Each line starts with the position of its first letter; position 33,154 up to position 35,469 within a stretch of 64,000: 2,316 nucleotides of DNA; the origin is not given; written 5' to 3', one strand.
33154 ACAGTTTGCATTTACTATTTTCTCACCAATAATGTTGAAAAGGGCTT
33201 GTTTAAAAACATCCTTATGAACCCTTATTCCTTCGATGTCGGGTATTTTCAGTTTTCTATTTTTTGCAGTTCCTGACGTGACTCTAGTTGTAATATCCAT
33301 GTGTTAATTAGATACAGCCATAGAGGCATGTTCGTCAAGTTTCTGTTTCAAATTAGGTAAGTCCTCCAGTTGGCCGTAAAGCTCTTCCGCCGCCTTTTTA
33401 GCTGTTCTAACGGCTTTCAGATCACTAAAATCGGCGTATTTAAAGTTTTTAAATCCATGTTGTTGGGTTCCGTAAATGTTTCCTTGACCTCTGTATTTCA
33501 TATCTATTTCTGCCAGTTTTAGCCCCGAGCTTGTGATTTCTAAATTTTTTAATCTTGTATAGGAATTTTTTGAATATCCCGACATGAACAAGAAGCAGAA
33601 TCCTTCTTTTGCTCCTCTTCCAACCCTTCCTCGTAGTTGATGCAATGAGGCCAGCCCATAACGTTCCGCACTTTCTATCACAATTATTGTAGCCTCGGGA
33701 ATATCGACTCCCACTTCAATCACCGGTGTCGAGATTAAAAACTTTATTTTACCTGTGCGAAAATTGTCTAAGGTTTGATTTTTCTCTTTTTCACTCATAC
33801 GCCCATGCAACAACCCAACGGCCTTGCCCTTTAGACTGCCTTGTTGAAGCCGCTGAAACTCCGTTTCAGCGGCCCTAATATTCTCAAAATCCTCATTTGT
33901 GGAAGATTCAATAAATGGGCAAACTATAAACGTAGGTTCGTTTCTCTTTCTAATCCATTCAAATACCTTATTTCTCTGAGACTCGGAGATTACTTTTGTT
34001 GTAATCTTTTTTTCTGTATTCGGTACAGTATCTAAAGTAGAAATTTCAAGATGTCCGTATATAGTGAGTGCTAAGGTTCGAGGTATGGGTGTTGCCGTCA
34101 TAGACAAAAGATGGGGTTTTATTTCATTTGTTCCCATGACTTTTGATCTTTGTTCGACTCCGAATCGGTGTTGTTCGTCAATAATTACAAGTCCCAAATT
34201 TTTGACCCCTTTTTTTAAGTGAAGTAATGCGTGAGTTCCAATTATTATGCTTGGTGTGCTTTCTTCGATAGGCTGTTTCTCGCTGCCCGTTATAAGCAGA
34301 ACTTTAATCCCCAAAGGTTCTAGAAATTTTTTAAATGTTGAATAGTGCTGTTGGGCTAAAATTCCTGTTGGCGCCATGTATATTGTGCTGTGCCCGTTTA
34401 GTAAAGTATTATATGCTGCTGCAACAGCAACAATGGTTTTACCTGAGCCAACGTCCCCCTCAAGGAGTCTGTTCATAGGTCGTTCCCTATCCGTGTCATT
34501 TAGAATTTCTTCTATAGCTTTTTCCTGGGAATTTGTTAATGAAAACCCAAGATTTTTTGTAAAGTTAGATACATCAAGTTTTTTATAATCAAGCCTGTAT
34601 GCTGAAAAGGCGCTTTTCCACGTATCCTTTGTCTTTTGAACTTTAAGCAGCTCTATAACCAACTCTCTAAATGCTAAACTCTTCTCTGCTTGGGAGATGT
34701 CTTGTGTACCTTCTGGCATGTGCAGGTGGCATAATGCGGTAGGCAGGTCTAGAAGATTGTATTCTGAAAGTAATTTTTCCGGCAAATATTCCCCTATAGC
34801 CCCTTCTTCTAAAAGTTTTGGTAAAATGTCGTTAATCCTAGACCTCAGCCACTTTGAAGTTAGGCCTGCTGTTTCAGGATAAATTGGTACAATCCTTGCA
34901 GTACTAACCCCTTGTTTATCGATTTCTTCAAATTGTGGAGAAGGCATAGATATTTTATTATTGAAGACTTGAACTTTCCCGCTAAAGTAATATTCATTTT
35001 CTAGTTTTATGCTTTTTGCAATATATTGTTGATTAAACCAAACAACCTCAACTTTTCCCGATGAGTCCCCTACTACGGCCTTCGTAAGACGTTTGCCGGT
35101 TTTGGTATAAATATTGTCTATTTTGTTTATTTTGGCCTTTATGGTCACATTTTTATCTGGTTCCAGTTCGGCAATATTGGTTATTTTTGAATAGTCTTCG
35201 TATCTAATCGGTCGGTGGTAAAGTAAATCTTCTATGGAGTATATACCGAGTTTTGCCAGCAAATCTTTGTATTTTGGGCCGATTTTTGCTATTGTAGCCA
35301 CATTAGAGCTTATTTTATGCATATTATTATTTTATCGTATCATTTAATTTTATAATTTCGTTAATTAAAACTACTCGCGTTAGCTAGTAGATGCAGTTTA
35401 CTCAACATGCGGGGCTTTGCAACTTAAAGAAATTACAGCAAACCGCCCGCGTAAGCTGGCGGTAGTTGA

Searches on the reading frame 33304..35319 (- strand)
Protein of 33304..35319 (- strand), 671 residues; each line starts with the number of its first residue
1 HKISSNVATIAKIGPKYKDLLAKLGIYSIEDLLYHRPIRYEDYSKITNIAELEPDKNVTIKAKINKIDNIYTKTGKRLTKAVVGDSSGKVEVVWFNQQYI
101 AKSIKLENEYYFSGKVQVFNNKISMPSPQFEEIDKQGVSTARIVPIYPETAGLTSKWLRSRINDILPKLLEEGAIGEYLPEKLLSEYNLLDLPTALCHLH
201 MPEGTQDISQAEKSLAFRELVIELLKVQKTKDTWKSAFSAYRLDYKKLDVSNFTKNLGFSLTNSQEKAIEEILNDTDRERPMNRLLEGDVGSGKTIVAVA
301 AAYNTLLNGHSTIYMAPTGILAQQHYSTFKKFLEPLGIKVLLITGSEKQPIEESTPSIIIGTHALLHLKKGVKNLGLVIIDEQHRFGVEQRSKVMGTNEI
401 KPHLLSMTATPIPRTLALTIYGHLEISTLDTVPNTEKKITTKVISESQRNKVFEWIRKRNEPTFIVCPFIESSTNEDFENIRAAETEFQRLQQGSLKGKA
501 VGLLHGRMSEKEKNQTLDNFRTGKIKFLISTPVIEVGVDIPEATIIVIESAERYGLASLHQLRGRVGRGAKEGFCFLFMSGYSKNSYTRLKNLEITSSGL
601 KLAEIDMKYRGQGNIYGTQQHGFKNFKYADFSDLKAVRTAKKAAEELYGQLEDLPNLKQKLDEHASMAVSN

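Call 89: search_protein_families(library=pfam, proteins=[window:33304-35319:-], max_evalue=0.01)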
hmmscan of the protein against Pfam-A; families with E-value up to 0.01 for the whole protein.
window:33304-35319:- (671 aa): 11 families
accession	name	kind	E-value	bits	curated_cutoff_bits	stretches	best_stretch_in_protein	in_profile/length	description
PF17191.10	RecG_wedge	-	9.6e-31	107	23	1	10-166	5-159/162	RecG wedge domain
PF00270.35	DEAD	-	2.2e-26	93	26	1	263-416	2-164/167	DEAD/DEAH box helicase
PF00271.37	Helicase_C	-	3.7e-19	69.5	23.5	1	457-568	12-108/110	Helicase conserved C-terminal domain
PF04851.21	ResIII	-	7e-17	62.3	22.5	1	260-411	3-162/164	Type III restriction enzyme, res subunit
PF01336.31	tRNA_anti-codon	-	6.5e-09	36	27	1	58-125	1-67/75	OB-fold nucleic acid binding domain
PF22590.2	Cas3-like_C_2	-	9.9e-06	26.2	27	1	480-569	11-104/106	CRISPR-associated nuclease/helicase Cas3, C-terminal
PF22527.2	DEXQc_Suv3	-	1.9e-05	24.7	27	1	287-393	19-112/154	DEXQ-box helicase domain of Suv3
PF01695.23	IstB_IS21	-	0.0001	22.3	24.1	1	210-321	22-132/238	IstB-like ATP binding protein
PF19833.4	RecG_dom3_C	-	0.00017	22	26.8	1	596-647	1-54/87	ATP-dependent DNA helicase RecG, domain 3, C-terminal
PF13604.12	AAA_30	-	0.00063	20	27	1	261-393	2-107/191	AAA domain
PF07517.20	SecA_DEAD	-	0.0039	16.9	24.6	1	286-347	95-156/290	SecA DEAD-like domain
